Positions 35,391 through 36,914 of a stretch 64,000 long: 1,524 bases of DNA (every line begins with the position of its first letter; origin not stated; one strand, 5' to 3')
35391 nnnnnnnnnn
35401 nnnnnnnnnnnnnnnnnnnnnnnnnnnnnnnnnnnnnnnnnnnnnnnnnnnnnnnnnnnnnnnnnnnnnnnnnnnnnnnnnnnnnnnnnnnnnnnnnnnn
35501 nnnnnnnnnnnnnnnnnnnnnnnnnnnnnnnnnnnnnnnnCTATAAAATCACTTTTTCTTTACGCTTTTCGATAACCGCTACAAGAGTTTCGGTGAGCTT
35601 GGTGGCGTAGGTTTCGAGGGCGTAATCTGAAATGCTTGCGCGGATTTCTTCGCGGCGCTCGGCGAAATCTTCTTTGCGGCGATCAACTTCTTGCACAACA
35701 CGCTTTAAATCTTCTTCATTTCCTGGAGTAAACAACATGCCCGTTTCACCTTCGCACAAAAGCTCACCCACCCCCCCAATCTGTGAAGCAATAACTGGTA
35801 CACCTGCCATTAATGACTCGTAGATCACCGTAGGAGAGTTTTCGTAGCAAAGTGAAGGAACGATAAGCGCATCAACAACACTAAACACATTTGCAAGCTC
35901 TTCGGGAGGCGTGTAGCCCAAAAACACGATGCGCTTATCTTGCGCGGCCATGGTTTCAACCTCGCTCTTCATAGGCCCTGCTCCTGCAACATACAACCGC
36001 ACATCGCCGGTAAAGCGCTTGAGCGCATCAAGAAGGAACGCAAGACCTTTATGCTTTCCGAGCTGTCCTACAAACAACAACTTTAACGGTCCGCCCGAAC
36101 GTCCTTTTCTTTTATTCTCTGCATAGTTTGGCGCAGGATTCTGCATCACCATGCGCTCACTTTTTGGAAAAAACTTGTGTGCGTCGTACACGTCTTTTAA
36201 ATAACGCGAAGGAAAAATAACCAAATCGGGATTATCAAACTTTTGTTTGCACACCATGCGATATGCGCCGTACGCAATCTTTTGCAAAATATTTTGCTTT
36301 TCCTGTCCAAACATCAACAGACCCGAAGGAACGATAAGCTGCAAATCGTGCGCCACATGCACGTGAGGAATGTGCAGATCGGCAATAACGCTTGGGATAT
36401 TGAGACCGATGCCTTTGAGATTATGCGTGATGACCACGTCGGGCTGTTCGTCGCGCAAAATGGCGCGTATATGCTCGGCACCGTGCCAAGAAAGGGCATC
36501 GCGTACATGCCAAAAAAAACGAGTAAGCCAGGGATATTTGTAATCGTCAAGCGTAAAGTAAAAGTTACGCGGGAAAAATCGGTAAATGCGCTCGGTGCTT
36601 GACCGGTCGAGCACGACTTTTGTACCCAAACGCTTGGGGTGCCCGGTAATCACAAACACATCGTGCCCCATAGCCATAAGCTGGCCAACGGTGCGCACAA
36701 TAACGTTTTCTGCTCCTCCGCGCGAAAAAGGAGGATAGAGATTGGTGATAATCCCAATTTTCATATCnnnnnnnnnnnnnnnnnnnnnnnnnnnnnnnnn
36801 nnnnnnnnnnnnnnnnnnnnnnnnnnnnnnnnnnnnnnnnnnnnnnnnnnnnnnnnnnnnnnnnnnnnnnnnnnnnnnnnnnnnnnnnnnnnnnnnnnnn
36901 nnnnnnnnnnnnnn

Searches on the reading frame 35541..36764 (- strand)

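Call 77: search_protein_families(library=ncbifam, proteins=[window:35541-36764:-], max_evalue=1e-10)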
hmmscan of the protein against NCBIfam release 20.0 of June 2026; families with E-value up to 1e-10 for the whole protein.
window:35541-36764:- (407 aa): 13 families
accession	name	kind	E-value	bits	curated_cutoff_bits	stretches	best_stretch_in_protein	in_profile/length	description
NF047684.1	TeichurnBiosyTuaC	equivalog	1.1e-22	80.6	550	1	229-397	222-389/391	teichuronic acid biosynthesis protein TuaC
TIGR03088.1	stp2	hypoth_equivalog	8.2e-20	71.2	409.05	1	101-378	75-353/374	TIGR03088 family PEP-CTERM/XrtA system glycosyltransferase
TIGR04063.1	stp3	hypoth_equivalog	4.8e-17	61.9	442.05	1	229-377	216-374/397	TIGR04063 family PEP-CTERM/XrtA system glycosyltransferase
TIGR02149.1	glgA_Coryne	subfamily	5.6e-17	62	302.4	1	228-354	206-340/391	glycogen synthase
NF007396.0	PRK09922.1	equivalog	3.2e-16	59.2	385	1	222-398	178-359/361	lipopolysaccharide 1,6-galactosyltransferase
NF049988.1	MGlcDAGSynMgs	equivalog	8.7e-15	55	400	0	230-406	217-396/398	alpha-monoglucosyldiacylglycerol synthase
NF046085.1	XrtY_assoc_Gly1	equivalog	2.1e-14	53.2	400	1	216-382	199-369/387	XrtY-associated glycosyltransferase XYAG1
NF041876.1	EPS_EpsE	equivalog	5.1e-14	52.3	400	1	220-379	208-377/389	exopolysaccharide biosynthesis GT4 family glycosyltransferase EpsE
TIGR04157.1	glyco_rSAM_CFB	subfamily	8.9e-14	51.3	400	1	229-359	230-362/406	TIGR04157 family glycosyltransferase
TIGR04348.1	TIGR04348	equivalog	6.3e-13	48.4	300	1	218-377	129-291/310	selenoneine biosynthesis selenosugar synthase SenB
NF012028.0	PRK15484.1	subfamily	2.9e-12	46.4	618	1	176-388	137-369/380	lipopolysaccharide N-acetylglucosaminyltransferase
TIGR03999.1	thiol_BshA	equivalog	5.1e-12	45.4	273.7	1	254-381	229-357/375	N-acetyl-alpha-D-glucosaminyl L-malate synthase BshA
NF053787.1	GlcN_PG_synth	equivalog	6e-11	41.8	480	1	229-392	200-354/361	N-acetylglucosaminyl phosphatidylglycerol synthase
